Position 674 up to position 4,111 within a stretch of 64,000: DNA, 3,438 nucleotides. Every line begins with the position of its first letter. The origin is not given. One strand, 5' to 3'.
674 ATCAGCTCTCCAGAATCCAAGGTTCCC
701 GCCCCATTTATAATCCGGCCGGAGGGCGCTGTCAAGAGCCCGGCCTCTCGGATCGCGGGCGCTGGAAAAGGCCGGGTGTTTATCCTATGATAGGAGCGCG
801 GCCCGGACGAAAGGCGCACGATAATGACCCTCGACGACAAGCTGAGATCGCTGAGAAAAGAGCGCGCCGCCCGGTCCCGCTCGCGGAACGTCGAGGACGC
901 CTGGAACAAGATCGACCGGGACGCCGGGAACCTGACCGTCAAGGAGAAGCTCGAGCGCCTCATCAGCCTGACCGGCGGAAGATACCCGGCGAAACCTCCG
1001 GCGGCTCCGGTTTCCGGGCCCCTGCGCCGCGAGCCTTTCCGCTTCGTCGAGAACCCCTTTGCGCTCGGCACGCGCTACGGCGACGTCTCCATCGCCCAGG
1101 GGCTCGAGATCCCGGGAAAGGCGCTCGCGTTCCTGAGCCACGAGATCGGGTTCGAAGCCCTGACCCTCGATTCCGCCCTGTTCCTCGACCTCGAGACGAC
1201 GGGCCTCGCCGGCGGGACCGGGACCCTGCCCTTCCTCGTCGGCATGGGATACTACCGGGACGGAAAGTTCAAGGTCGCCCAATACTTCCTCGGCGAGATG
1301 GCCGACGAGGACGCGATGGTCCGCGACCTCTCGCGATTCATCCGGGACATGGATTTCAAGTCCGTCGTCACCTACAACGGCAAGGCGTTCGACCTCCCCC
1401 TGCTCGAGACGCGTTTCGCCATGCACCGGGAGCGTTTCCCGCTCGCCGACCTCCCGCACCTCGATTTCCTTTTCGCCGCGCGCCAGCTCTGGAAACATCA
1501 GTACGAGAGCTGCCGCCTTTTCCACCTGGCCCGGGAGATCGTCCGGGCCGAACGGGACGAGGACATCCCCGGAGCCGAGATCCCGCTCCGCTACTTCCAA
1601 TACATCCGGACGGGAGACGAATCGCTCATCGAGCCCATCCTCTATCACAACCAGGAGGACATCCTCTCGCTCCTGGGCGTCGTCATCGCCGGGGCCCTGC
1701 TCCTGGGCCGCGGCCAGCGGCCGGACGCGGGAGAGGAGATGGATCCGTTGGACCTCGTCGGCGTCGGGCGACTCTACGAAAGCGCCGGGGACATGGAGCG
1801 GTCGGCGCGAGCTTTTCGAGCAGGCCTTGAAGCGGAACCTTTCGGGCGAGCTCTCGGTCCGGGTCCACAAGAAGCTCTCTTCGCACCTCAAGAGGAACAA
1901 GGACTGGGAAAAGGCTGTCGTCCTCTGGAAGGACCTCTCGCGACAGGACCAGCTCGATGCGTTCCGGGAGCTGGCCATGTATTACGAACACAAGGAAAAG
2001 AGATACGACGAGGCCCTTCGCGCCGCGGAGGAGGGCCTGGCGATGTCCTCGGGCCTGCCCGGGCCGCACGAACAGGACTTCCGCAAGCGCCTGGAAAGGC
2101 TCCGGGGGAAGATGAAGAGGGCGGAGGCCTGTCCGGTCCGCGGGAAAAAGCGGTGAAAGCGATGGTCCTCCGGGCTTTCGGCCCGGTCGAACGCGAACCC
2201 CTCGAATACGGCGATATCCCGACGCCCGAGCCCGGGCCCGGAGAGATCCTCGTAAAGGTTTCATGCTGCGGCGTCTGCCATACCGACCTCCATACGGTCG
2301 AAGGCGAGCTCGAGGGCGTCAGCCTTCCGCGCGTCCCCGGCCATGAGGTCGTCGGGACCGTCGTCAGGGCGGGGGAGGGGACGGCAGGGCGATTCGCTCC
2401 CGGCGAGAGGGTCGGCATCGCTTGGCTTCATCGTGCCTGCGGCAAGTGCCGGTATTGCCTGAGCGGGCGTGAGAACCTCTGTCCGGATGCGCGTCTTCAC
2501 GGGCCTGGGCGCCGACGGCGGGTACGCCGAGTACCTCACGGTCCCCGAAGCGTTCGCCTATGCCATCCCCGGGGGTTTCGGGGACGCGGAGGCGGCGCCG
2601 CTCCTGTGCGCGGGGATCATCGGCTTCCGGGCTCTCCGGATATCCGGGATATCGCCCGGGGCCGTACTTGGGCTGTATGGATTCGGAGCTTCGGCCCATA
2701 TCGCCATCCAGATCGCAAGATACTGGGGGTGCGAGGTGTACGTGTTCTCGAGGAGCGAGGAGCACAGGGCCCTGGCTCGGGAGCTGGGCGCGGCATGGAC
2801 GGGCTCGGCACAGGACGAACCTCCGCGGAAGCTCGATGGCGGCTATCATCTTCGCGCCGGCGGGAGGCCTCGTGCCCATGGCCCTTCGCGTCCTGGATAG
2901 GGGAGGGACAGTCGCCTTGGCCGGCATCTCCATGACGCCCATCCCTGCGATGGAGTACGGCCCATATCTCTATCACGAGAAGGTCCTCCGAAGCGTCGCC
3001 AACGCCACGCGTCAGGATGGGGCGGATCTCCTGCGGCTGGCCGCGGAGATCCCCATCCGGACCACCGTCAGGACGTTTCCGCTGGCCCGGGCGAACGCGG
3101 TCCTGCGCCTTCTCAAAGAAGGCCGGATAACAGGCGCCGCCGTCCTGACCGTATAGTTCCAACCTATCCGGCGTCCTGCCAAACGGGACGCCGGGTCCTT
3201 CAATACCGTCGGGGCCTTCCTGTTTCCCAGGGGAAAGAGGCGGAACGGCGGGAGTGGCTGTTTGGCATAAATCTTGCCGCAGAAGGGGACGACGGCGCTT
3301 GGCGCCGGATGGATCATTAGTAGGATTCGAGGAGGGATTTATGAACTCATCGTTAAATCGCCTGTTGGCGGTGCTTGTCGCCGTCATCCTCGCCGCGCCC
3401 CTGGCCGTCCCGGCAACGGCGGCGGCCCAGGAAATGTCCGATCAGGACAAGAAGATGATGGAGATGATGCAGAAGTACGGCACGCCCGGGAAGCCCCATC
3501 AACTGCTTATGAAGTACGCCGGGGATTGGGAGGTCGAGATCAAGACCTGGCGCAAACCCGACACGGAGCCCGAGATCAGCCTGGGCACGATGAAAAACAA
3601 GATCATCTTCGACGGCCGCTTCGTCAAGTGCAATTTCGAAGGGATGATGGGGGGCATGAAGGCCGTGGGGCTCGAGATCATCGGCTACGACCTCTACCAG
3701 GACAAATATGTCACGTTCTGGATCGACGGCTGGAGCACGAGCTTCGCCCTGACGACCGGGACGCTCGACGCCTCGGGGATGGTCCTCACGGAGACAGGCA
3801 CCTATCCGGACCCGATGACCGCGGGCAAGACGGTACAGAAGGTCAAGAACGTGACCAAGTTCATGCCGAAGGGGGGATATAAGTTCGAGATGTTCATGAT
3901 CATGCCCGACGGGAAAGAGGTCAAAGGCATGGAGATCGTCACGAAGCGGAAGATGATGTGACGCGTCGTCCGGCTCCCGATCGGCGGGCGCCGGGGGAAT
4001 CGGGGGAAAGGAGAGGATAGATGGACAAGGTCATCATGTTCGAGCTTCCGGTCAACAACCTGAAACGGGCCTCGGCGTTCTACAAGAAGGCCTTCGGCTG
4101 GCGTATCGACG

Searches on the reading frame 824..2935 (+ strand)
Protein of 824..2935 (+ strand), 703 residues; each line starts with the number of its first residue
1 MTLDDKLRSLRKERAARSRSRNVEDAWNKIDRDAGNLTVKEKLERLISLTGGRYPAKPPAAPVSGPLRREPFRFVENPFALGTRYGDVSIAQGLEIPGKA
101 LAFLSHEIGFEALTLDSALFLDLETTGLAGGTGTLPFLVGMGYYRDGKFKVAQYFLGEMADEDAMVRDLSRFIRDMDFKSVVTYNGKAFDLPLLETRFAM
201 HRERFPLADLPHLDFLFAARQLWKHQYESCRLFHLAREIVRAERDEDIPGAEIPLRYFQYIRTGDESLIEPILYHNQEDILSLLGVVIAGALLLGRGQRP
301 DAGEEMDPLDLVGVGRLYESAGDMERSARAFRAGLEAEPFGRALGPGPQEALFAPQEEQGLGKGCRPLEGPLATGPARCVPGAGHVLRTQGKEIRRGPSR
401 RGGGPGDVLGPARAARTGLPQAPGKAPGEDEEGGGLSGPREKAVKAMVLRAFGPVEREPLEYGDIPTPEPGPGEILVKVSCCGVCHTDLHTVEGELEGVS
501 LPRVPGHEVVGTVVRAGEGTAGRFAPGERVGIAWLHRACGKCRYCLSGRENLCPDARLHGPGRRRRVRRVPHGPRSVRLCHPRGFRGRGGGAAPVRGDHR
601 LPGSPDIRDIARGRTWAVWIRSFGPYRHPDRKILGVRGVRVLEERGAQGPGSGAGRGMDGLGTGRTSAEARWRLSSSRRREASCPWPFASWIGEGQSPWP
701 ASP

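Call 46: search_protein_families(library=pfam, proteins=[window:824-2935:+], max_evalue=0.0001)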
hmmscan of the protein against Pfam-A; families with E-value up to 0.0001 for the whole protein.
window:824-2935:+ (703 aa): 3 families
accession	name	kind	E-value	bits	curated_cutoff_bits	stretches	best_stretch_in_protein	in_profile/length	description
PF13482.12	RNase_H_2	-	1.7e-35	122.8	22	1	119-285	1-159/165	RNase_H superfamily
PF08240.17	ADH_N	-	5.6e-24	84.8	23.5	1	471-571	1-95/104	Alcohol dehydrogenase GroES-like domain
PF03104.25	DNA_pol_B_exo1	-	2.8e-06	27.3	23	1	158-199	139-180/242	DNA polymerase family B, exonuclease domain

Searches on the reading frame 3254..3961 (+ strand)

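Call 46: search_protein_families(library=pfam, proteins=[window:3254-3961:+], max_evalue=0.0001)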
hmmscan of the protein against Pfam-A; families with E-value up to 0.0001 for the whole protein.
window:3254-3961:+ (235 aa): 1 family
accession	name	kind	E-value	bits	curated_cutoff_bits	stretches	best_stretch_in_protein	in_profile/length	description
PF07617.17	DUF1579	-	8.2e-39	133.4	25.2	1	77-232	1-155/155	Protein of unknown function (DUF1579)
